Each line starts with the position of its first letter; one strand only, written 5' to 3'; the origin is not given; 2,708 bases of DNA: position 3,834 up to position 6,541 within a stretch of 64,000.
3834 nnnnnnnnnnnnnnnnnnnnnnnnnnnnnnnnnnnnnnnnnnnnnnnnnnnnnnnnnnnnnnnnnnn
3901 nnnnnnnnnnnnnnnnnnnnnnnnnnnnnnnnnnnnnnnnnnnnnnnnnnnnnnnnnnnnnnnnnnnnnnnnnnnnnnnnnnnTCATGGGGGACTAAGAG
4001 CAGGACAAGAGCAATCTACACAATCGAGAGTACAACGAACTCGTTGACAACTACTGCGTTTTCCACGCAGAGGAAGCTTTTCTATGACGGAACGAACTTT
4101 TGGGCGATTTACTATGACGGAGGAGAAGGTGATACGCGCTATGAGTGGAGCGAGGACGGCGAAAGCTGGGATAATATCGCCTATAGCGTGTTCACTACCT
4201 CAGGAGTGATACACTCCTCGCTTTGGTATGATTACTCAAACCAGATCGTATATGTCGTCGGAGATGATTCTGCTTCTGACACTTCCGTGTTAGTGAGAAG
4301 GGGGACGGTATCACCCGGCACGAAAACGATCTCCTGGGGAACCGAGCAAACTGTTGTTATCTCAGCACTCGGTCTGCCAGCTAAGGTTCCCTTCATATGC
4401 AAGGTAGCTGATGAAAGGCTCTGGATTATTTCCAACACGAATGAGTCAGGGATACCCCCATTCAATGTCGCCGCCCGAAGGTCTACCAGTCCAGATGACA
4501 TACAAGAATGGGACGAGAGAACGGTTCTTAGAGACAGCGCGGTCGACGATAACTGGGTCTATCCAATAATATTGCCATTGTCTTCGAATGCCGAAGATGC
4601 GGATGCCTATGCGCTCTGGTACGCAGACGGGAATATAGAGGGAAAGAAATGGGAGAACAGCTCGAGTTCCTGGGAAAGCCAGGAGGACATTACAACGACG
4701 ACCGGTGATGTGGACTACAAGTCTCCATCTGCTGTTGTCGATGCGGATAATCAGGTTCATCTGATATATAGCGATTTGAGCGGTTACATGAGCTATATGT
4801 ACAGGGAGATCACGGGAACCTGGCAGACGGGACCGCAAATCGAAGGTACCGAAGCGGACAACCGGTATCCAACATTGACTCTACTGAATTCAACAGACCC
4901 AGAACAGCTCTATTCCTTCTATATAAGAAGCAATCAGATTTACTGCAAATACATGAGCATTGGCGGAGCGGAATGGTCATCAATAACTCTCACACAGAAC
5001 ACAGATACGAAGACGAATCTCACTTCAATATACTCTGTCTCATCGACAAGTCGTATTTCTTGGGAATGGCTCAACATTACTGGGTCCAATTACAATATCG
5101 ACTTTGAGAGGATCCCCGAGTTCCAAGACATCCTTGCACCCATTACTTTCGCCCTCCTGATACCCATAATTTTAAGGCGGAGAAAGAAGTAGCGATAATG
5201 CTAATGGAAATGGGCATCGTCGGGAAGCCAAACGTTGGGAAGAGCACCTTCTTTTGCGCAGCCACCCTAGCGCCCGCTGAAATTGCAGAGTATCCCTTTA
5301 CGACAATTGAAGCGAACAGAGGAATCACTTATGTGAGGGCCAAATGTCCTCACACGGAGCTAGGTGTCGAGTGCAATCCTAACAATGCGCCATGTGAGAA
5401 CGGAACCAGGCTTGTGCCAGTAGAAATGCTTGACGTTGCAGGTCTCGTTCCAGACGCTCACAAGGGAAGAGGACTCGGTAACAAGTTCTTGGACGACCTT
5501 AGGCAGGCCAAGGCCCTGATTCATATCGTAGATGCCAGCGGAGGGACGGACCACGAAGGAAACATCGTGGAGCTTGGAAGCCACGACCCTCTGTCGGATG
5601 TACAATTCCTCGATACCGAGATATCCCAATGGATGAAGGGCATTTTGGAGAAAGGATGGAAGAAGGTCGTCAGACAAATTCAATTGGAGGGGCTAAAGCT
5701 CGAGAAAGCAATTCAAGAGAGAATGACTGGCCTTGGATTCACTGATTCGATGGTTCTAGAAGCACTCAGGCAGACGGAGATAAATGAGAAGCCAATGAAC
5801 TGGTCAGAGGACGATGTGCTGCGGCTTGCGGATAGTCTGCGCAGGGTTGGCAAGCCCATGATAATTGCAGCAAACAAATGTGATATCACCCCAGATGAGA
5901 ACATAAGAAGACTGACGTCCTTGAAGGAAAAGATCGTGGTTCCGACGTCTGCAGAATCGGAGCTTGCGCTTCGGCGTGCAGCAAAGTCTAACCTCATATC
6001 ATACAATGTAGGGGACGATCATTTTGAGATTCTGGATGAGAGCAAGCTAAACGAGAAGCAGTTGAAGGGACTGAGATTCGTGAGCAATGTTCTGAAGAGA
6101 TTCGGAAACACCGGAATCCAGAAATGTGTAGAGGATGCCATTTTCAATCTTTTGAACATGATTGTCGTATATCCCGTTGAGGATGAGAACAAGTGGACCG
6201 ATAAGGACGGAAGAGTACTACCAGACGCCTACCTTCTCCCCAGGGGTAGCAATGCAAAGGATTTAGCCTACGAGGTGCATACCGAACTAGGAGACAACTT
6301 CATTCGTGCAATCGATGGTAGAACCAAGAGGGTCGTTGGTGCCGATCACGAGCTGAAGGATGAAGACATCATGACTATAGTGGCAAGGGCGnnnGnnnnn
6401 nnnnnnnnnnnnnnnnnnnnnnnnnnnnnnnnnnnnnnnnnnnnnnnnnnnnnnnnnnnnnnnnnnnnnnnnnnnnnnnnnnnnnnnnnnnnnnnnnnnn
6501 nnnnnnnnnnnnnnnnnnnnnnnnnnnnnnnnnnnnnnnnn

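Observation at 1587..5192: Receptor-like two-TM protein: cytoplasmic TPR and zinc-ribbon modules coupled to a large extracellular BNR/Asp-box domain, with a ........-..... C-terminus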

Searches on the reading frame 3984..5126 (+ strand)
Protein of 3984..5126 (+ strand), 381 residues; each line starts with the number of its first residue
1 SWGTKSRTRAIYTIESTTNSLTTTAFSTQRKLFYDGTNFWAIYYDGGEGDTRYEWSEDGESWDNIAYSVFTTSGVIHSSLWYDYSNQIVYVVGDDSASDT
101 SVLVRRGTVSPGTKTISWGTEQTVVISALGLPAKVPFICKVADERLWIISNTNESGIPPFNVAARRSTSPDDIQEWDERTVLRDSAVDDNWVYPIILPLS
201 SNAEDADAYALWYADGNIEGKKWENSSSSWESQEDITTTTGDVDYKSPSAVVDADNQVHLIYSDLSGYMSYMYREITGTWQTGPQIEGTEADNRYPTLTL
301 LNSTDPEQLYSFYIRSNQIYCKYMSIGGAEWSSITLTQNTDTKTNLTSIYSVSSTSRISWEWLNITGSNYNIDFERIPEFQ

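Call 41: predict_structure(alignment_id=A3)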
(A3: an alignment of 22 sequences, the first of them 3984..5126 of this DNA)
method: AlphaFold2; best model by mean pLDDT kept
length: 381 residues; sequences in the alignment: 22
mean_pLDDT: 77.8   pTM: 0.81
mean pLDDT of the five models: 77.8, 77.0, 76.1, 76.0, 74.8
residues with pLDDT >= 90: 137; 70-90: 143; 50-70: 58; < 50: 43
segments of 3 or more residues with pLDDT < 50: 1-28, 242-244, 368-372, 377-381
pLDDT, mean of each block of 10 residues (from residue 1): 28 28 38 79 64 78 79 85 90 89 96 95 95 87 94 80 96 96 87 86 87 86 94 84 62 89 83 90 88 81 80 82 90 74 60 61 50 47 37
secondary structure, 60 per line:
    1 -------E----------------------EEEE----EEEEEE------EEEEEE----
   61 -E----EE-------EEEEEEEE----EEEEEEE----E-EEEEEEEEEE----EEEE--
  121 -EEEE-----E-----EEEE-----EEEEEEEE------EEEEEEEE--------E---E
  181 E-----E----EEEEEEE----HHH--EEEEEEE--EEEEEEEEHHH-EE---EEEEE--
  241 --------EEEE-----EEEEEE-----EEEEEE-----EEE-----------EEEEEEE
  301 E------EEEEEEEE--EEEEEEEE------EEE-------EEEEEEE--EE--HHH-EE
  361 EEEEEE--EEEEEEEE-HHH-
elements in order: E31-34 E39-44 E51-56 E76-83 E88-94 E101-110 E115-118 E122-125 E137-140 E146-153 E160-167 E192-198 E208-214 E217-224 E234-238 E249-252 E258-263 E269-274 E280-282 E294-301 E308-315 E318-325 E332-334 E342-348 E359-366 E369-376

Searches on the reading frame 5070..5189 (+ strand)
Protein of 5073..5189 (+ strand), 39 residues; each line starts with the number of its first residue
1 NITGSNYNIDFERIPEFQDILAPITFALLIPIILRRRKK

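Call 9: search_protein_families(library=ncbifam, proteins=[window:5073-5189:+], max_evalue=10)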
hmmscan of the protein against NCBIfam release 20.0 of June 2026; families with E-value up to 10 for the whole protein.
seq(39 aa): 1 family
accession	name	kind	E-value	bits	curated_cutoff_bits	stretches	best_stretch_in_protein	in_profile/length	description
TIGR04564.1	Synergist_CTERM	domain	0.42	10.7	22.5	1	27-38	15-26/27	Synerg-CTERM sorting domain-containing protein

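Call 16: search_protein_families(library=ncbifam, alignment_id=A1, max_evalue=10)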
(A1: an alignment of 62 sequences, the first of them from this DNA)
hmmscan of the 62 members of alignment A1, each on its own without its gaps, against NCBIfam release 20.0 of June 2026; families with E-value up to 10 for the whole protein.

A. member 1, seq(40 aa): 1 family
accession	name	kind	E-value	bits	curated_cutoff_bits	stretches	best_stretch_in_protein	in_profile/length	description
TIGR04564.1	Synergist_CTERM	domain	0.44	10.7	22.5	1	28-39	15-26/27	Synerg-CTERM sorting domain-containing protein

B. families by the number of members that match (of 62 scanned): 28 families (the first 25 are shown)
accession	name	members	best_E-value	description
TIGR03024.1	arch_PEF_CTERM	33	1.2e-05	PEF-CTERM sorting domain-containing protein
NF045529.2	Heimdall-CTERM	11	0.0039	Heimdall-CTERM domain-containing surface protein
TIGR04296.1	PEFG-CTERM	8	0.00047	PEFG-CTERM sorting domain-containing protein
TIGR03901.2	MYXO-CTERM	8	0.0059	MYXO-CTERM sorting domain-containing protein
NF051874.1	PVV_CTERM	6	0.012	PVV-CTERM domain-containing choice-of-anchor G protein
NF033507.3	Loki-CTERM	6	0.013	Loki-CTERM sorting domain-containing protein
TIGR03382.1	GC_trans_RRR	3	0.029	MYXO-CTERM sorting domain-containing protein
TIGR04564.1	Synergist_CTERM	3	0.12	Synerg-CTERM sorting domain-containing protein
NF033191.4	JDVT-CTERM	2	0.0083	JDVT-CTERM domain-containing protein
NF047378.1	photo_II_Psb35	1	0.016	photosystem II assembly protein Psb35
NF041738.1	GG_III-CTERM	1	0.018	GGIII-like transmembrane region-containing protein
NF033207.2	midcut_by_XrtH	1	0.023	midcut-by-XrtH protein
NF033565.0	trans_MerF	1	0.032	mercury resistance system transport protein MerF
TIGR03166.1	alt_F1F0_F1_eps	1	0.032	alternate F1F0 ATPase, F1 subunit epsilon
NF038356.1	actino_DLW39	1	0.038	DLW-39 family protein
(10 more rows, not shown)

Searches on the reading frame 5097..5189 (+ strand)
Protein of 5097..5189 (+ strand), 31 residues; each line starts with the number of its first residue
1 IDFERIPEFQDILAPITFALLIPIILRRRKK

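Call 58: search_protein_families(library=ncbifam, proteins=[window:5097-5189:+], max_evalue=10)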
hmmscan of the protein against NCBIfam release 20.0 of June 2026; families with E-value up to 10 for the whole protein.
seq(31 aa): 1 family
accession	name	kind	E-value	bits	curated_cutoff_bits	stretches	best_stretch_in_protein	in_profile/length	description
TIGR04564.1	Synergist_CTERM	domain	0.25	11.4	22.5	1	19-30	15-26/27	Synerg-CTERM sorting domain-containing protein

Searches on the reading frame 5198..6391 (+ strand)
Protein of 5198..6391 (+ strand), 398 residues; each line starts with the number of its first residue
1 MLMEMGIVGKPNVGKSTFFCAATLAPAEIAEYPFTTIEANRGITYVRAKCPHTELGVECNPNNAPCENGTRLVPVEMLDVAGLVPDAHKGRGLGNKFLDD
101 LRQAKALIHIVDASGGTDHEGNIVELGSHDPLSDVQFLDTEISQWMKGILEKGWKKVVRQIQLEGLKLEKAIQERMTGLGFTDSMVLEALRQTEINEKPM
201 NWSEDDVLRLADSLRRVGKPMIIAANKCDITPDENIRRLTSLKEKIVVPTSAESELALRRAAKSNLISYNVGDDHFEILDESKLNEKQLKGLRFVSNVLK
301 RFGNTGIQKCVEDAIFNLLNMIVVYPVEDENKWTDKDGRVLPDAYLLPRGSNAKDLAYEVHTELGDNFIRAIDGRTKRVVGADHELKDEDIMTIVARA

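Call 9: search_protein_families(library=ncbifam, proteins=[window:5198-6391:+], max_evalue=10)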
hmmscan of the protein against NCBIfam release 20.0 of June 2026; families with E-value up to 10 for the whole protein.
window:5198-6391:+ (398 aa): 20 families
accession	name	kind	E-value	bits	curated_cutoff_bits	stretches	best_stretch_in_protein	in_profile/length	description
NF007171.0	PRK09602.1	subfamily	3.3e-179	595.8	387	1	2-397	2-396/397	YchF-related putative GTPase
TIGR00092.1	TIGR00092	equivalog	2.9e-30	105.6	279.2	1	1-371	1-324/368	redox-regulated ATPase YchF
NF008956.1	PRK12299.1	equivalog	3.6e-23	82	300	2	76-196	209-315/327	GTPase ObgE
NF008955.0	PRK12297.1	equivalog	1.2e-22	80.4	406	3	2-47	159-204/429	GTPase ObgE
TIGR02729.1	Obg_CgtA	equivalog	8e-22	77.7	280.25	2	2-47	157-202/329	Obg family GTPase CgtA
NF008954.1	PRK12296.1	equivalog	7.3e-16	57.6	377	2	77-148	210-272/470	GTPase ObgE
TIGR00231.1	small_GTP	domain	2e-07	31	42.5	2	4-110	5-90/164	GTP-binding protein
TIGR03594.1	GTPase_EngA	equivalog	2e-07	30.4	306.7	2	7-19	5-17/432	ribosome biogenesis GTPase Der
TIGR00437.1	feoB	equivalog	2e-05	23.5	315.65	1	9-43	1-35/594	ferrous iron transport protein B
TIGR00691.1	spoT_relA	subfamily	6.4e-05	21.5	499.2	1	344-396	372-422/687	RelA/SpoT family protein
NF000908.1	PRK00089.1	equivalog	9.2e-05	21.9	237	2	6-20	7-21/291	GTPase Era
TIGR03156.1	GTP_HflX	equivalog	0.00013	21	216.75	2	202-259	285-341/351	GTPase HflX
TIGR00450.1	mnmE_trmE_thdF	equivalog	0.0023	17.1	252.6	2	5-22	212-229/446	tRNA uridine-5-carboxymethylaminomethyl(34) synthesis GTPase MnmE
NF002828.0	PRK03003.1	equivalog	0.022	13.4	631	2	6-18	44-56/477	ribosome biogenesis GTPase Der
NF003255.0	PRK04213.1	equivalog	0.025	13.9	164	1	7-38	14-45/204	GTP-binding protein EngB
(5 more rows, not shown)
